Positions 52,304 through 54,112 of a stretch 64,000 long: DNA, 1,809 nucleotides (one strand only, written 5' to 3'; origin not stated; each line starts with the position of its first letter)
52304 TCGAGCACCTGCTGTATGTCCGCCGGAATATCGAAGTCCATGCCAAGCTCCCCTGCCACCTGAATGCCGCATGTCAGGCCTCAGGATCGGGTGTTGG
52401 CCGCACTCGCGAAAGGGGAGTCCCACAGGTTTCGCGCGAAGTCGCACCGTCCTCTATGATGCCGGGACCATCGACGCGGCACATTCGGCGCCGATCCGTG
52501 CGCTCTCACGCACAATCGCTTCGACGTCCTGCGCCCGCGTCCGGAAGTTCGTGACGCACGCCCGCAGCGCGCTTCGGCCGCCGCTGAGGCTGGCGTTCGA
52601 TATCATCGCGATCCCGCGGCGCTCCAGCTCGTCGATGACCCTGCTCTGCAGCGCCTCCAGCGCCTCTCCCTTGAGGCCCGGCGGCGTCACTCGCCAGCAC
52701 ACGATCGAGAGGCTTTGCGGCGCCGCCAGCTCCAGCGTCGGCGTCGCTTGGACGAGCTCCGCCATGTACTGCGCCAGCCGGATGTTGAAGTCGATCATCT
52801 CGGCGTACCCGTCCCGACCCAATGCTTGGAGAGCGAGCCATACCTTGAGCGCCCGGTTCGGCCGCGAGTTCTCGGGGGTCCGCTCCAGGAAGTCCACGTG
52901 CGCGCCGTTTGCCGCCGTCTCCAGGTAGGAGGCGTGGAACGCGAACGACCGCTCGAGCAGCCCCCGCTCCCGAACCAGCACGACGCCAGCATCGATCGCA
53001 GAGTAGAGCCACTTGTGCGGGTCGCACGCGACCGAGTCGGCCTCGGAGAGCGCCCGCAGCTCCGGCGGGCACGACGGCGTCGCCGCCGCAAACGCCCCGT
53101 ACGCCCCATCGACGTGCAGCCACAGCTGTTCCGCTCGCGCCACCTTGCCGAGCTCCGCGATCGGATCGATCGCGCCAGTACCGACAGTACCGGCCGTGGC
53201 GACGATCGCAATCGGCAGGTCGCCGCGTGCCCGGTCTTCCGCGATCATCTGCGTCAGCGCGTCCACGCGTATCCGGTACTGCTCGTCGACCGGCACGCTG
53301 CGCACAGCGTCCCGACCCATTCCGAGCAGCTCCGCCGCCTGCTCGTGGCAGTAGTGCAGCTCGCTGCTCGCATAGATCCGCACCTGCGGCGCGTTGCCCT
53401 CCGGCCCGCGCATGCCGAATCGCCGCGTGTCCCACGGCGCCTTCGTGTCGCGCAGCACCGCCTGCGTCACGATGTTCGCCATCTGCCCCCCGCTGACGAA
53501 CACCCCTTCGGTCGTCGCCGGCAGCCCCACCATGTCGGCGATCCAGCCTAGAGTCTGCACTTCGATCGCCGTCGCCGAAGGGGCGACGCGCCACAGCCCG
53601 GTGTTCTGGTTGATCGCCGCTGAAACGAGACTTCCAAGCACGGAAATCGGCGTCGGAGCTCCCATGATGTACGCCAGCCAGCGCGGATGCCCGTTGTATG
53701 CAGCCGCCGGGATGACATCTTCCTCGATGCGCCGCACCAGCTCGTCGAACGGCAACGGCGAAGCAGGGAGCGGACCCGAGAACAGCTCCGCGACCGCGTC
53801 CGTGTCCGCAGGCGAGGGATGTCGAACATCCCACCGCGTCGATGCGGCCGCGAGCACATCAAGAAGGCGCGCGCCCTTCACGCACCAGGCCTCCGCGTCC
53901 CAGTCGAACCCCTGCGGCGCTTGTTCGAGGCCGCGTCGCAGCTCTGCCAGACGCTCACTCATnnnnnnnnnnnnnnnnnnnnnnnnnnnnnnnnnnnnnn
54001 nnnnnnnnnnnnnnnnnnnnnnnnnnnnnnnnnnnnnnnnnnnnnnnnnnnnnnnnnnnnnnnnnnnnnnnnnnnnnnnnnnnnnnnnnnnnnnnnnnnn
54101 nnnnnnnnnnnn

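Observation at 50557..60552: Nine-gene co-oriented cluster: LAL regulator, DinB/MST-like, LmbE-like deacetylase, PLP decarboxylase, two ACAD-fold enzymes, F420-dependent Ddn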

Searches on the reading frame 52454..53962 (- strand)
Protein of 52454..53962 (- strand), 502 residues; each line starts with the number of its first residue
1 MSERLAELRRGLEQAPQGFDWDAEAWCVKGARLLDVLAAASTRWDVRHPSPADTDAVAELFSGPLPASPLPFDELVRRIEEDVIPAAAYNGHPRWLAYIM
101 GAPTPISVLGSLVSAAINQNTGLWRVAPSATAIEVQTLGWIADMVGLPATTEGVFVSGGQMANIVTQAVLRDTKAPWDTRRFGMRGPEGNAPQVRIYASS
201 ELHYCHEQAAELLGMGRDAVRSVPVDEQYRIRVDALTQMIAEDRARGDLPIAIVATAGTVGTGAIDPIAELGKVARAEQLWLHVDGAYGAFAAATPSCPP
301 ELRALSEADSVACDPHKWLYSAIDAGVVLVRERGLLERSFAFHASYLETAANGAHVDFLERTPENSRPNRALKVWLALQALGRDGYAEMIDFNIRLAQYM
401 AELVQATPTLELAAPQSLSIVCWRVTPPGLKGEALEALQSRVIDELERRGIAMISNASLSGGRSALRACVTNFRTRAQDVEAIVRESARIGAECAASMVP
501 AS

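Call 3: search_protein_families(library=pfam, proteins=[window:52454-53962:-], max_evalue=0.01)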
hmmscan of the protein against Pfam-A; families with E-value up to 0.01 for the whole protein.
window:52454-53962:- (502 aa): 4 families
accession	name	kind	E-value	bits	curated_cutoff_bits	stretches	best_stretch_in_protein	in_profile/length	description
PF00282.25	Pyridoxal_deC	-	8.3e-68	229.3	27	1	64-425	11-374/375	Pyridoxal-dependent decarboxylase conserved domain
PF00266.25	Aminotran_5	-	1.5e-05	24.6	21.5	1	217-414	113-301/371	Aminotransferase class-V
PF01212.27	Beta_elim_lyase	-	0.00014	21.8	27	1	185-353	79-215/288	Beta-eliminating lyase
PF00155.27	Aminotran_1_2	-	0.00035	20.3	19.7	1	193-300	91-200/361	Aminotransferase class I and II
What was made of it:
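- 52454..53962 (-): Group II PLP-dependent amino-acid decarboxylase (502 aa). Its ATG overlaps the LmbE stop. Pfam PF00282, 229 bits (call 3).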

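Call 4: search_protein_families(library=ncbifam, proteins=[window:52454-53962:-], max_evalue=0.01)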
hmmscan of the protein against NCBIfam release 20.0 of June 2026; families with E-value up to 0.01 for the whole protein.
window:52454-53962:- (502 aa): 9 families
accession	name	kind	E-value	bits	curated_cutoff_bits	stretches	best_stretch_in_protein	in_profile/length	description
NF052646.1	DABADecarRhbB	equivalog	5.8e-59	200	900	1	74-481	79-472/491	L-2,4-diaminobutyrate decarboxylase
TIGR03799.1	NOD_PanD_pyr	equivalog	2.3e-47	161.6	606.1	1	150-434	159-446/522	pyridoxal-dependent aspartate 1-decarboxylase PanP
TIGR03812.1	tyr_de_CO2_Arch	equivalog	3.6e-31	108.4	299.4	1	111-429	38-330/375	tyrosine decarboxylase MfnA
NF002748.0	PRK02769.1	equivalog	3.7e-16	58.8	305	1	192-422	109-328/382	histidine decarboxylase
TIGR03811.1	tyr_de_CO2_Ent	equivalog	4e-15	55.3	905.3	1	202-294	231-328/608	tyrosine decarboxylase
TIGR01788.1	Glu-decarb-GAD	equivalog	6.8e-13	48.1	380.4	1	112-426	60-365/431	glutamate decarboxylase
TIGR03235.1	DNA_S_dndA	equivalog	3.2e-05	23.4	480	1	220-332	115-214/353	cysteine desulfurase DndA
TIGR03402.1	FeS_nifS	equivalog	0.0011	17.8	530.75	1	215-286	108-173/379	cysteine desulfurase NifS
NF002806.0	PRK02948.1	subfamily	0.0088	15.1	304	0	201-287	97-176/381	IscS subfamily cysteine desulfurase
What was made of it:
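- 52454..53962 (-): It meets no NCBIfam equivalog cut-off (call 4).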

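Call 18: find_homologous_proteins(query=window:52454-53962:-, max_evalue=1e-30)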
Query window:52454-53962:- (502 aa): 6644 proteins with E <= 1e-30 among 8000 candidates; the best 120 are listed.
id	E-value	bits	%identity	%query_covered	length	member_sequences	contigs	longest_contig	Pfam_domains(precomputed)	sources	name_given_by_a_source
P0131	2.5e-257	873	77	99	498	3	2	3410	PF00282.26,PF00266.26,PF01212.28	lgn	-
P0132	1.6e-256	870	77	99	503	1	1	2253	PF00282.26,PF01212.28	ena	-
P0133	1.9e-256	870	75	100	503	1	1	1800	PF00282.26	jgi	jgi:glutamate/tyrosine decarboxylase-like PLP-dependent enzyme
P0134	6.4e-256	868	77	100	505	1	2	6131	PF00282.26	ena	-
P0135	2.1e-254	863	76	99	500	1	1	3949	PF00282.26,PF00266.26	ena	-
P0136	1.0e-253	861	76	97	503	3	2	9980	PF00282.26,PF00266.26,PF01212.28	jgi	jgi:aromatic-L-amino-acid decarboxylase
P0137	1.3e-250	850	76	99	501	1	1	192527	PF00282.26,PF00266.26,PF01212.28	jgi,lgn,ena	-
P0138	1.8e-250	850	76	99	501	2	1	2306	PF00282.26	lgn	-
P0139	1.8e-248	843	75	99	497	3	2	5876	PF00282.26,PF01212.28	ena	-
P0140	2.2e-248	843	76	97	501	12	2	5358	PF00282.26,PF00266.26,PF01212.28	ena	-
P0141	3.4e-247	839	76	99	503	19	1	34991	PF00282.26,PF01212.28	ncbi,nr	ncbi:MAG: aspartate aminotransferase family protein [Chloroflexi bacterium]|nr:aspartate aminotransf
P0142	3.2e-246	836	75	99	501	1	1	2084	PF00282.26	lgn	-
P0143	1.4e-245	834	75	98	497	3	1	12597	PF00282.26,PF01212.28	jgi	jgi:glutamate/tyrosine decarboxylase-like PLP-dependent enzyme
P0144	1.8e-245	833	74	99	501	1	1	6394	PF00282.26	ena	-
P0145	8.6e-245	831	74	99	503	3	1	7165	PF00282.26,PF01212.28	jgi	jgi:glutamate/tyrosine decarboxylase-like PLP-dependent enzyme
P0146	3.3e-244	829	74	99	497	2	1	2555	PF00282.26,PF01212.28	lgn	-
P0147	5.7e-244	828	74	99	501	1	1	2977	PF00282.26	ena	-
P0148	1.4e-243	827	74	99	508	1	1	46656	PF00282.26,PF00266.26,PF01212.28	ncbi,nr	ncbi:MAG: aspartate aminotransferase family protein [Chloroflexi bacterium]|nr:aspartate aminotransf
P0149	3.1e-243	826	74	99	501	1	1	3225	PF00282.26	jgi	jgi:aromatic-L-amino-acid decarboxylase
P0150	3.5e-243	826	74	99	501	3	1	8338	PF00282.26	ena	-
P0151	3.6e-243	826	74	98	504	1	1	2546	PF00282.26,PF00266.26,PF01212.28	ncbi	-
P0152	5.4e-243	825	74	99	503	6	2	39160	PF00282.26,PF01212.28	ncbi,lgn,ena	-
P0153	1.1e-242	824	74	99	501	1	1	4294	PF00282.26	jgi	jgi:glutamate/tyrosine decarboxylase-like PLP-dependent enzyme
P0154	4.0e-242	822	73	98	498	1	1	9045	PF00282.26,PF01212.28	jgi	jgi:glutamate/tyrosine decarboxylase-like PLP-dependent enzyme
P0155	1.3e-241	821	72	98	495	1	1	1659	PF00282.26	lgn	-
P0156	2.4e-241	820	74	99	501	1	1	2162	PF00282.26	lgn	-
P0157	3.0e-241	819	74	98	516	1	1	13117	PF00282.26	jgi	jgi:glutamate/tyrosine decarboxylase-like PLP-dependent enzyme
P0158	6.9e-241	818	73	99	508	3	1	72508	PF00282.26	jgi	jgi:glutamate/tyrosine decarboxylase-like PLP-dependent enzyme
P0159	3.7e-240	816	73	99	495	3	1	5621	PF00282.26,PF00266.26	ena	-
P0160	6.3e-240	815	73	100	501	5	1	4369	PF00282.26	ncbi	-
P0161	6.7e-240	815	74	99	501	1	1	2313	PF00282.26,PF01212.28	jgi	jgi:aromatic-L-amino-acid decarboxylase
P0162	1.4e-239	814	72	99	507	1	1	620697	PF00282.26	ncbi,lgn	ncbi:MAG: pyridoxal-dependent decarboxylase [Dehalococcoidia bacterium]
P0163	1.9e-239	814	72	99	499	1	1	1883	PF00282.26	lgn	-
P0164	7.8e-239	812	72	99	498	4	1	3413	PF00282.26,PF01212.28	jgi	jgi:aromatic-L-amino-acid decarboxylase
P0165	1.0e-238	811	71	99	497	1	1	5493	PF00282.26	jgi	jgi:aromatic-L-amino-acid decarboxylase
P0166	1.3e-238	811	72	99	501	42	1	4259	PF00282.26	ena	-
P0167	1.5e-238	811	72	99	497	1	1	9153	PF00282.26,PF01212.28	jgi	jgi:glutamate/tyrosine decarboxylase-like PLP-dependent enzyme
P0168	4.2e-238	809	72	99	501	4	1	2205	PF00282.26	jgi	jgi:glutamate/tyrosine decarboxylase-like PLP-dependent enzyme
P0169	2.6e-237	806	74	99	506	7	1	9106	PF00282.26,PF00266.26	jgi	jgi:glutamate/tyrosine decarboxylase-like PLP-dependent enzyme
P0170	3.1e-237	806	73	99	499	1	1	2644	PF00282.26,PF00266.26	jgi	jgi:glutamate/tyrosine decarboxylase-like PLP-dependent enzyme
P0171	6.9e-236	802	71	99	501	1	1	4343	PF00282.26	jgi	jgi:aromatic-L-amino-acid/L-tryptophan decarboxylase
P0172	1.0e-235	801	71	99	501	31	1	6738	PF00282.26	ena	-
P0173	1.7e-235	800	71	99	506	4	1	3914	PF00282.26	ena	-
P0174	2.7e-235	800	72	99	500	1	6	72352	PF00282.26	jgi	jgi:aromatic-L-amino-acid decarboxylase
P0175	6.8e-235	799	71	100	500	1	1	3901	PF00282.26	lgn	-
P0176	9.5e-235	798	71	99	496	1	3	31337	PF00282.26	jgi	jgi:aromatic-L-amino-acid decarboxylase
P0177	4.7e-234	796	72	98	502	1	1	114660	PF00282.26,PF00266.26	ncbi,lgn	ncbi:MAG: pyridoxal-dependent decarboxylase [Dehalococcoidia bacterium]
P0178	6.2e-234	795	69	99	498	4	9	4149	PF00282.26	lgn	-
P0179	7.0e-234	795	70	99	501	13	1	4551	PF00282.26,PF01212.28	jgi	-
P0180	2.1e-233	794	71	99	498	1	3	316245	PF00282.26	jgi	jgi:aromatic-L-amino-acid decarboxylase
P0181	3.1e-233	793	69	99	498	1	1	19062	PF00282.26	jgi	jgi:glutamate/tyrosine decarboxylase-like PLP-dependent enzyme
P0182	4.3e-233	793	71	99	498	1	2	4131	PF00282.26,PF01212.28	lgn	-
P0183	8.9e-233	792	70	98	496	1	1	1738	PF00282.26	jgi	jgi:glutamate/tyrosine decarboxylase-like PLP-dependent enzyme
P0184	2.9e-232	790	75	93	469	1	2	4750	PF00282.26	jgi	jgi:glutamate/tyrosine decarboxylase-like PLP-dependent enzyme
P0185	3.5e-232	790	71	99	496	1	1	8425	PF00282.26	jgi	jgi:aromatic-L-amino-acid/L-tryptophan decarboxylase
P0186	7.0e-232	789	71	99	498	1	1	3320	PF00282.26,PF00266.26,PF01212.28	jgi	jgi:glutamate/tyrosine decarboxylase-like PLP-dependent enzyme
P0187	7.7e-232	788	71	99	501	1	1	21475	PF00282.26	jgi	jgi:glutamate/tyrosine decarboxylase-like PLP-dependent enzyme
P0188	1.7e-231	787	71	98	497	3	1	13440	PF00282.26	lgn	-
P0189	3.3e-230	783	70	99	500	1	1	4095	PF00282.26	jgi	-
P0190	6.4e-230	782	68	99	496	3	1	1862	PF00282.26,PF00266.26,PF01212.28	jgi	-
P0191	4.3e-229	779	69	99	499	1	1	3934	PF00282.26,PF01212.28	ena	-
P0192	6.3e-229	779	69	99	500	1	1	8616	PF00282.26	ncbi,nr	ncbi:MAG: aspartate aminotransferase family protein [Chloroflexi bacterium]|nr:MAG: aspartate aminot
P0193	2.3e-227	774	71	98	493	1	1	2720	PF00282.26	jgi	jgi:glutamate/tyrosine decarboxylase-like PLP-dependent enzyme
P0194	1.8e-226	771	69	99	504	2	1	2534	PF00282.26,PF00266.26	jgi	jgi:aromatic-L-amino-acid decarboxylase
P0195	4.3e-226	769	70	98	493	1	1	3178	PF00282.26,PF00266.26,PF01212.28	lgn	-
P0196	4.9e-226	769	77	87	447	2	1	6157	PF00282.26,PF00266.26,PF01212.28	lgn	-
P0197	5.2e-226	769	69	99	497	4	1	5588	PF00282.26,PF00266.26,PF01212.28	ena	-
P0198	5.6e-226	769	69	98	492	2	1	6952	PF00282.26,PF01212.28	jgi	jgi:glutamate/tyrosine decarboxylase-like PLP-dependent enzyme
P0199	3.4e-225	767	74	93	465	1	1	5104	PF00282.26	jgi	jgi:glutamate/tyrosine decarboxylase-like PLP-dependent enzyme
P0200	4.3e-225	766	70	99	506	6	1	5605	PF00282.26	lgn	-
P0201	7.9e-224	762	66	99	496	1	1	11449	PF00282.26,PF00266.26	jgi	jgi:glutamate/tyrosine decarboxylase-like PLP-dependent enzyme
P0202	2.6e-223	760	69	98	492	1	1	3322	PF00282.26,PF00266.26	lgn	-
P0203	7.6e-223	759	67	99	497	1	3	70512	PF00282.26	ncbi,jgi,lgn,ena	-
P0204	2.3e-222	757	68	99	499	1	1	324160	PF00282.26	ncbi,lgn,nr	ncbi:MAG TPA: pyridoxal-dependent decarboxylase [Dehalococcoidia bacterium]|nr:pyridoxal-dependent d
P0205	1.5e-219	748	67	95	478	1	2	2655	PF00282.26,PF00266.26,PF01212.28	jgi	jgi:glutamate/tyrosine decarboxylase-like PLP-dependent enzyme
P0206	2.0e-219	748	69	95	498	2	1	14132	PF00282.26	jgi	-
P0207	3.0e-219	747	69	95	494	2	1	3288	PF00282.26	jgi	jgi:glutamate/tyrosine decarboxylase-like PLP-dependent enzyme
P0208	4.0e-217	740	65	98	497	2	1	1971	PF00282.26,PF01212.28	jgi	jgi:glutamate/tyrosine decarboxylase-like PLP-dependent enzyme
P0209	1.5e-216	738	67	95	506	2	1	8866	PF00282.26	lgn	-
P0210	1.0e-215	735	67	99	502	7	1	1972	PF00282.26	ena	-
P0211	3.1e-213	727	65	99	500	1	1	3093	PF00282.26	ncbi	-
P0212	1.5e-212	725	66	99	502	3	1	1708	PF00282.26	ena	-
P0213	1.8e-212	725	68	95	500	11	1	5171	PF00282.26,PF00266.26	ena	-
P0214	3.5e-212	724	66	98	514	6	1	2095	PF00282.26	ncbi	ncbi:MAG: pyridoxal-dependent decarboxylase [Kiloniellales bacterium]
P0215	3.6e-212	724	74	84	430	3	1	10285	PF00282.26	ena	-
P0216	1.1e-211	722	66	96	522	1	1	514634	PF00282.26,PF01212.28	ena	-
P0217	1.7e-210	718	65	98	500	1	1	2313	PF00282.26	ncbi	-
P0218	2.1e-210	718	65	96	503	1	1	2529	PF00282.26,PF00266.26,PF01212.28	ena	-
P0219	4.1e-210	717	66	95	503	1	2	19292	PF00282.26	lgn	-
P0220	4.0e-208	710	64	99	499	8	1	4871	PF00282.26,PF00266.26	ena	-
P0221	1.6e-207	708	64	96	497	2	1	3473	PF00282.26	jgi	jgi:aromatic-L-amino-acid/L-tryptophan decarboxylase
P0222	3.3e-206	704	65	96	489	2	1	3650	PF00282.26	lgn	-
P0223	4.0e-205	700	73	84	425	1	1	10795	PF00282.26,PF00266.26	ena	-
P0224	2.4e-204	698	69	89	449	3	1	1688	PF00282.26,PF01212.28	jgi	jgi:glutamate/tyrosine decarboxylase-like PLP-dependent enzyme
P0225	5.1e-203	693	65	95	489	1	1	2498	PF00282.26,PF01212.28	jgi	jgi:glutamate/tyrosine decarboxylase-like PLP-dependent enzyme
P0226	6.8e-203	693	65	96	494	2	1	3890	PF00282.26,PF01212.28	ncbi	-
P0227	9.8e-203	692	63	98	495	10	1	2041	PF00282.26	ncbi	-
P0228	3.1e-202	691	63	98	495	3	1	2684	PF00282.26,PF00266.26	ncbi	-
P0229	3.4e-201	687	62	98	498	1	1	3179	PF00282.26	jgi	jgi:aromatic-L-amino-acid decarboxylase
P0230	2.5e-199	681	63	100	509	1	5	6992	PF00282.26,PF00266.26,PF01212.28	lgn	-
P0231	1.1e-198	679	63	96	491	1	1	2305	PF00282.26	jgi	jgi:glutamate/tyrosine decarboxylase-like PLP-dependent enzyme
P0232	2.3e-198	678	61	99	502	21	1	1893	PF00282.26,PF01212.28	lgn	-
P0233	2.2e-197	675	63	95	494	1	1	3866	PF00282.26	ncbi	-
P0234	4.1e-197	674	64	93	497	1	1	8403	PF00282.26,PF00266.26,PF01212.28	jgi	jgi:aromatic-L-amino-acid/L-tryptophan decarboxylase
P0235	5.8e-197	673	72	83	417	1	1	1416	PF00282.26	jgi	jgi:glutamate/tyrosine decarboxylase-like PLP-dependent enzyme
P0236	3.4e-196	671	63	95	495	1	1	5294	PF00282.26,PF01212.28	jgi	jgi:glutamate/tyrosine decarboxylase-like PLP-dependent enzyme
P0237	1.6e-195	669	62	95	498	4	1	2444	PF00282.26,PF00266.26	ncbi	-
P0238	2.5e-195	668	62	95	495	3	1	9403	PF00282.26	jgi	jgi:aromatic-L-amino-acid/L-tryptophan decarboxylase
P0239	2.8e-195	668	69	83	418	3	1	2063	PF00282.26,PF01212.28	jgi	jgi:glutamate/tyrosine decarboxylase-like PLP-dependent enzyme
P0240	2.4e-194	665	62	95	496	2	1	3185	PF00282.26,PF00266.26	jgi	jgi:glutamate/tyrosine decarboxylase-like PLP-dependent enzyme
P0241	6.3e-194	663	60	96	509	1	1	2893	PF00282.26,PF00266.26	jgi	jgi:aromatic-L-amino-acid/L-tryptophan decarboxylase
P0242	1.2e-193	662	62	96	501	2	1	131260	PF00282.26,PF00266.26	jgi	jgi:glutamate/tyrosine decarboxylase-like PLP-dependent enzyme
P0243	1.6e-193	662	65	90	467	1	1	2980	PF00282.26,PF00266.26,PF01212.28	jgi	jgi:glutamate/tyrosine decarboxylase-like PLP-dependent enzyme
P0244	4.2e-193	661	62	95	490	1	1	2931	PF00282.26,PF00266.26,PF01212.28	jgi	jgi:glutamate/tyrosine decarboxylase-like PLP-dependent enzyme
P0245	8.5e-193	660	63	96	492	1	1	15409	PF00282.26,PF00266.26,PF01212.28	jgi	jgi:glutamate/tyrosine decarboxylase-like PLP-dependent enzyme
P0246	8.7e-193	660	75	77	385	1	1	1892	PF00282.26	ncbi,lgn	-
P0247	9.3e-193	660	72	79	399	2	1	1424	PF00282.26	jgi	jgi:glutamate/tyrosine decarboxylase-like PLP-dependent enzyme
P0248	1.7e-191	655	59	99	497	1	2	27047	PF00282.26,PF00266.26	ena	-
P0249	1.7e-191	655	62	95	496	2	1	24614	PF00282.26,PF01212.28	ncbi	-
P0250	1.0e-190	653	63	95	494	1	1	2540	PF00282.26,PF01212.28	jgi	jgi:glutamate/tyrosine decarboxylase-like PLP-dependent enzyme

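Call 19: find_encoding_contigs(protein=P0137, flank=10000, max_places=2)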
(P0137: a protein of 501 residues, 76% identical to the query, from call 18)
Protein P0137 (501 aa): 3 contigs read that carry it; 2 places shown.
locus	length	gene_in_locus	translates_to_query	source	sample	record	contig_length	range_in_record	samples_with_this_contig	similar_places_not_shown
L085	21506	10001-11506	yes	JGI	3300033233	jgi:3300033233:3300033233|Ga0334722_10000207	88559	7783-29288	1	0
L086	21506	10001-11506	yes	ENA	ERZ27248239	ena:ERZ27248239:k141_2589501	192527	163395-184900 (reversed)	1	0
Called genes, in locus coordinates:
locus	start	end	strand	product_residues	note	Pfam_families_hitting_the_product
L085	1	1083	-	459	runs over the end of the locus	PF00561:Abhydrolase_1, PF00211:Guanylate_cyc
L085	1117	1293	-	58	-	-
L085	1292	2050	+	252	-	PF12146:Hydrolase_4 (faint)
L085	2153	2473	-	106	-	-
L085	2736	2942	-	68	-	-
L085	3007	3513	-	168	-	PF12867:DinB_2, PF11716:MDMPI_N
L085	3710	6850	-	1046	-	PF13191:AAA_16, PF13401:AAA_22 (weak), PF07719:TPR_2 (faint), PF00515:TPR_1 (faint), PF13181:TPR_8 (faint), PF13424:TPR_12 (faint), PF00196:GerE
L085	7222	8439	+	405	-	PF02771:Acyl-CoA_dh_N, PF02770:Acyl-CoA_dh_M, PF00441:Acyl-CoA_dh_1, PF08028:Acyl-CoA_dh_2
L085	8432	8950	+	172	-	PF14539:DUF4442 (weak), PF03061:4HBT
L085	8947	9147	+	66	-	-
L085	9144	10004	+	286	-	PF02585:PIG-L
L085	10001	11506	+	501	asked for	PF00282:Pyridoxal_deC, PF01212:Beta_elim_lyase (weak), PF00266:Aminotran_5 (weak)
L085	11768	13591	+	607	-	PF04960:Glutaminase, PF01740:STAS, PF00027:cNMP_binding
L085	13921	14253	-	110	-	PF18741:MTES_1575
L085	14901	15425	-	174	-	-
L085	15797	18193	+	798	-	PF00122:E1-E2_ATPase, PF00702:Hydrolase, PF08282:Hydrolase_3 (faint)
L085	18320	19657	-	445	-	PF01590:GAF, PF13185:GAF_2, PF13492:GAF_3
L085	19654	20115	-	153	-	PF01243:PNPOx_N (weak)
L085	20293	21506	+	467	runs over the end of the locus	PF01565:FAD_binding_4, PF08031:BBE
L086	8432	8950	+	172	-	PF14539:DUF4442 (weak), PF03061:4HBT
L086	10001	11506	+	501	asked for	PF00282:Pyridoxal_deC, PF01212:Beta_elim_lyase (weak), PF00266:Aminotran_5 (weak)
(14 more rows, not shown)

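Call 20: find_encoding_contigs(protein=P0162, flank=10000, max_places=2)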
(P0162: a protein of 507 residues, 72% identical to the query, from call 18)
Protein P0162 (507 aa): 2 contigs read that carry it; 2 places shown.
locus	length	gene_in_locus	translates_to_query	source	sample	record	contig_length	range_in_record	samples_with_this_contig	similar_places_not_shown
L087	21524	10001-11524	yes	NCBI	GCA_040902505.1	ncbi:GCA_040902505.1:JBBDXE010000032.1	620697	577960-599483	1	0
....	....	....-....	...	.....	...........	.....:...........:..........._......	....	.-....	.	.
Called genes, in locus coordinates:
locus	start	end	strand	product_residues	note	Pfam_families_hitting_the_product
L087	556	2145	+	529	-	PF00682:HMGL-like, PF22617:HCS_D2, PF08502:LeuA_dimer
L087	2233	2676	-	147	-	PF00578:AhpC-TSA, PF08534:Redoxin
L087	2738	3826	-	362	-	PF06778:Chlor_dismutase, PF00355:Rieske, PF13806:Rieske_2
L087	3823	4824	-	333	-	PF00248:Aldo_ket_red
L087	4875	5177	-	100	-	-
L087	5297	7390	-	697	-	PF01436:NHL (faint)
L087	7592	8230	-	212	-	PF01022:HTH_5, PF08220:HTH_DeoR (weak), PF12802:MarR_2 (weak), PF12840:HTH_20, PF13412:HTH_24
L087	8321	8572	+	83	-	-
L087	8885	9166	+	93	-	PF03992:ABM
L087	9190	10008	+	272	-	PF02585:PIG-L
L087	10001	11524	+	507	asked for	PF00282:Pyridoxal_deC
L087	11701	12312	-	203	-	-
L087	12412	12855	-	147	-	PF00072:Response_reg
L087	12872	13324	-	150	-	PF00072:Response_reg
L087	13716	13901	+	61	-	-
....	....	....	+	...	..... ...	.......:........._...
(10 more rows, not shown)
